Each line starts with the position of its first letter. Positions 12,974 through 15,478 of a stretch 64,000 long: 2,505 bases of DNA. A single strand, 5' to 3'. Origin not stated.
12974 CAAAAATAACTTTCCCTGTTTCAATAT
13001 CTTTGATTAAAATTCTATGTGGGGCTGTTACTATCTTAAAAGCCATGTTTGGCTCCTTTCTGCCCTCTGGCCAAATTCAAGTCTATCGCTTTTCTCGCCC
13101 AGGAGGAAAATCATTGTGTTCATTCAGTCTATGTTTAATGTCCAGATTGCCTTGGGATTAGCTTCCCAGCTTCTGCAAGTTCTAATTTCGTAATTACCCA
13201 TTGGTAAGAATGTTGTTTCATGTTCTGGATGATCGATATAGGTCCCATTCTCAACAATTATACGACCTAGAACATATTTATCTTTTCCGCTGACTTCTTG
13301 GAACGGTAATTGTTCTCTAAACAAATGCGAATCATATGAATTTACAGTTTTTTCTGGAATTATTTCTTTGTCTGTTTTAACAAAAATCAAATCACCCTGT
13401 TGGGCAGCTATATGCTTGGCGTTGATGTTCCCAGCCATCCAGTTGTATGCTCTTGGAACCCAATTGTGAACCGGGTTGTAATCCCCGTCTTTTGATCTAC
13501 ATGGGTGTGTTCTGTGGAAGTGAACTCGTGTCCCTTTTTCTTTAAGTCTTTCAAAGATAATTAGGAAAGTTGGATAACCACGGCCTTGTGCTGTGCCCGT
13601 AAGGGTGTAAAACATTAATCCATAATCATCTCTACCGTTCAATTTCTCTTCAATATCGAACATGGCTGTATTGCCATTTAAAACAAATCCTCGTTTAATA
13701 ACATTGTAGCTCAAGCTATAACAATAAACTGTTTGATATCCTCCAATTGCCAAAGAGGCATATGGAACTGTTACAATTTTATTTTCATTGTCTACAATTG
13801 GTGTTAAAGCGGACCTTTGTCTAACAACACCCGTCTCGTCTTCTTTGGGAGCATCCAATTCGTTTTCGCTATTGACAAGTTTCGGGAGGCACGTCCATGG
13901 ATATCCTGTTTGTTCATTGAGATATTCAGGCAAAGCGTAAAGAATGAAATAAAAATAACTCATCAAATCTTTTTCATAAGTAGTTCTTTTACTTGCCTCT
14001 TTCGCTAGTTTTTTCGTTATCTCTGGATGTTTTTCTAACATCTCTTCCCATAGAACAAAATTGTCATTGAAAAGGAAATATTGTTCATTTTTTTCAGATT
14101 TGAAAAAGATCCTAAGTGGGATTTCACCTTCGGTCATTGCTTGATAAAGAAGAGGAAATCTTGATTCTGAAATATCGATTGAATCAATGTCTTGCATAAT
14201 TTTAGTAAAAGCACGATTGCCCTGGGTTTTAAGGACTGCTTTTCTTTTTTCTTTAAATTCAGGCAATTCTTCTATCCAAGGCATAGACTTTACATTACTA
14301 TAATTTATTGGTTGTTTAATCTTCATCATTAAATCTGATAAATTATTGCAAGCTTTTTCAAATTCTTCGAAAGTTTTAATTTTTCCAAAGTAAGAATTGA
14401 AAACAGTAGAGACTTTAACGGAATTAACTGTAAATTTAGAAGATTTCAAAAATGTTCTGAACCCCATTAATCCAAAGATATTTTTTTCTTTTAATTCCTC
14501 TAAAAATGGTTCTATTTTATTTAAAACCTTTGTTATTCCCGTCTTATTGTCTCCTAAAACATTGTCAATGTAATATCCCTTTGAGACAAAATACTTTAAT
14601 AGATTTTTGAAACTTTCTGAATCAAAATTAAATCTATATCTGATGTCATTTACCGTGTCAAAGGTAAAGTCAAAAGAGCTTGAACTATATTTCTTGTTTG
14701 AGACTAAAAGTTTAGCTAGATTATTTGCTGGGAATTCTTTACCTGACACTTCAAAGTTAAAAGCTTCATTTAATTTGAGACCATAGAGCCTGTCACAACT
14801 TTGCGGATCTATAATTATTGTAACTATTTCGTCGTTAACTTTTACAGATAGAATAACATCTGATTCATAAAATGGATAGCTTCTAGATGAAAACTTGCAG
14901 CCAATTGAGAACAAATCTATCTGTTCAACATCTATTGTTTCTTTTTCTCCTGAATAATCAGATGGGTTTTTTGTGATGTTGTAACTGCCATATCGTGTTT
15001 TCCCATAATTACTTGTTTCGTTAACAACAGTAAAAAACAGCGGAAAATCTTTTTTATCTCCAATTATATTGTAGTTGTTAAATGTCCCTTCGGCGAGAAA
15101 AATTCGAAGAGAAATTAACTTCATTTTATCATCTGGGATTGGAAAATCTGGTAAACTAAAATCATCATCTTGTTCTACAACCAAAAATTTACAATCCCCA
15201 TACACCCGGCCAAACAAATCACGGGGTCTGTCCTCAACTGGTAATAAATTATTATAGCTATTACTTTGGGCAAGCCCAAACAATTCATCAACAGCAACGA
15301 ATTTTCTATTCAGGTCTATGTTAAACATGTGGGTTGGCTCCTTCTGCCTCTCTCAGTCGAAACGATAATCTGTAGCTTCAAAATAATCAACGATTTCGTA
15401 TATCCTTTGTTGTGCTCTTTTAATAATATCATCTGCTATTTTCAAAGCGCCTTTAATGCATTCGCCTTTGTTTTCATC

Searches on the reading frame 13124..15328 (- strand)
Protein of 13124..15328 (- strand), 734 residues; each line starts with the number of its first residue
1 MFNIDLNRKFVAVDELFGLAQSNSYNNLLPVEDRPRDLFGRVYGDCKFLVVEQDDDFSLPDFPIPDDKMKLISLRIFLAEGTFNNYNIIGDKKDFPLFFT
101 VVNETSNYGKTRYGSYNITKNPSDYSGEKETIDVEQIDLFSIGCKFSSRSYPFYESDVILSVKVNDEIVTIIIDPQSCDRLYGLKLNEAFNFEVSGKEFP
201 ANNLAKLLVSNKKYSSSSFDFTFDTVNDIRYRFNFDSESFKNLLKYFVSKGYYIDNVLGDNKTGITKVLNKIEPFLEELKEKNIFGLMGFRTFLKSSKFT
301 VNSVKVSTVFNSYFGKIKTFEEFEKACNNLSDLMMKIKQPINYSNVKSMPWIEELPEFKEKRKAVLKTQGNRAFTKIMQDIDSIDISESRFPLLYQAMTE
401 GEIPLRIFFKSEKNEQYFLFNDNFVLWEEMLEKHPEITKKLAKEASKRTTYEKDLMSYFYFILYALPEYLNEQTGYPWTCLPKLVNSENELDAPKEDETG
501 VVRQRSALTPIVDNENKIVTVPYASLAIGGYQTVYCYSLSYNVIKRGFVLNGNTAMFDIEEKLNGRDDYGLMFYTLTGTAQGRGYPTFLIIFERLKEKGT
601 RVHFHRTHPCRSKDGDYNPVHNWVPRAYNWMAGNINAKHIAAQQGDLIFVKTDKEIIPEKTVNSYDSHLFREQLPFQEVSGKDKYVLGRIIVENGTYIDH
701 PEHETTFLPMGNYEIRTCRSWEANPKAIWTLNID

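Call 12: search_protein_families(library=pfam, proteins=[window:13124-15328:-])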
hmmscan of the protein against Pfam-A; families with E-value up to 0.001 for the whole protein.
window:13124-15328:- (734 aa): 0 families

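Call 21: search_protein_families(library=phrogs, proteins=[window:13124-15328:-])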
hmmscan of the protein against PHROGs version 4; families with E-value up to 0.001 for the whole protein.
window:13124-15328:- (734 aa): 0 families

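Call 35: find_encoding_contigs(protein=window:13124-15328:-, flank=10000, max_places=6)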
Protein window:13124-15328:- (734 aa): 7 contigs read that carry it; 4 places shown.
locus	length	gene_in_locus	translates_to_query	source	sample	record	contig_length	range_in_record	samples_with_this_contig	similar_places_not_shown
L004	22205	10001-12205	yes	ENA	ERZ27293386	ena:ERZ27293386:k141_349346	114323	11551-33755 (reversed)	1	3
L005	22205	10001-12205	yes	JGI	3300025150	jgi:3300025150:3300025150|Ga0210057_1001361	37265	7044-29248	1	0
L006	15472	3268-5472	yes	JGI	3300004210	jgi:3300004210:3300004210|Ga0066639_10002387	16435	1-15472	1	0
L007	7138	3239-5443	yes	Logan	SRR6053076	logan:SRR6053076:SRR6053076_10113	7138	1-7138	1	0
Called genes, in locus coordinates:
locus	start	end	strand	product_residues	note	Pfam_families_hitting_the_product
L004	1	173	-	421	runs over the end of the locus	-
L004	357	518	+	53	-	-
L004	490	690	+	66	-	-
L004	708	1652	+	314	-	-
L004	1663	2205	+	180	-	-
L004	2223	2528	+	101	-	-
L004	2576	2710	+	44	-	-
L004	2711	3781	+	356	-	PF01555:N6_N4_Mtase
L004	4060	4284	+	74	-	-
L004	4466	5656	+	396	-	PF07282:Cas12f1-like_TNB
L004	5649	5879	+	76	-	-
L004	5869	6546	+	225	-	-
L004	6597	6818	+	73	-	-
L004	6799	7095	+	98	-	-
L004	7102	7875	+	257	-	-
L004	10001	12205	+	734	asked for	-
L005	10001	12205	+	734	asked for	-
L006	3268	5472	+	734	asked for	-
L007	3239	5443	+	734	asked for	-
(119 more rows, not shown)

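Call 37: find_related_loci(query=window:13124-15328:-, collection=viral_contigs, flank=10000)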
Query window:13124-15328:- (734 aa) in viral_contigs; peptide patterns used: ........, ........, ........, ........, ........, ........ (x = any residue, [..] = any of these).
2 stretches matched a pattern; 1 encode a relative of the query (tblastn E <= 1e-3); 1 distinct loci.
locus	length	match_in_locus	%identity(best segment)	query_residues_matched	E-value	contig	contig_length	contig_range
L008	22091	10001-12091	42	67-734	2e-163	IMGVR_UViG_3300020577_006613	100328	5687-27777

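Call 40: find_related_loci(query=window:13124-15328:-, collection=metagenome_contigs, flank=10000)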
Query window:13124-15328:- (734 aa) in metagenome_contigs; peptide patterns used: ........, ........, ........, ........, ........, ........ (x = any residue, [..] = any of these).
61 stretches matched a pattern; 5 encode a relative of the query (tblastn E <= 1e-3); 5 distinct loci.
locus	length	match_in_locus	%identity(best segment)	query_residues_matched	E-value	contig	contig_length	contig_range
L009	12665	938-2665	47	158-734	2e-165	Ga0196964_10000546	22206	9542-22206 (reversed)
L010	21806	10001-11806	45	156-734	7e-158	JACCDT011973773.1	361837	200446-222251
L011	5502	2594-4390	45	159-734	8e-156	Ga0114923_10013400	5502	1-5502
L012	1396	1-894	63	441-734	7e-131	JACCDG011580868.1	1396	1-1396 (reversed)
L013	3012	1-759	61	486-734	2e-98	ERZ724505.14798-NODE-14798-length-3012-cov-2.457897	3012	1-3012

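Call 59: search_dna_similar(query=window:13124-15328:-, collection=phages, mode=protein, max_rows=10)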
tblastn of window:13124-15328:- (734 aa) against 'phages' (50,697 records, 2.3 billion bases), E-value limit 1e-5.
No match.
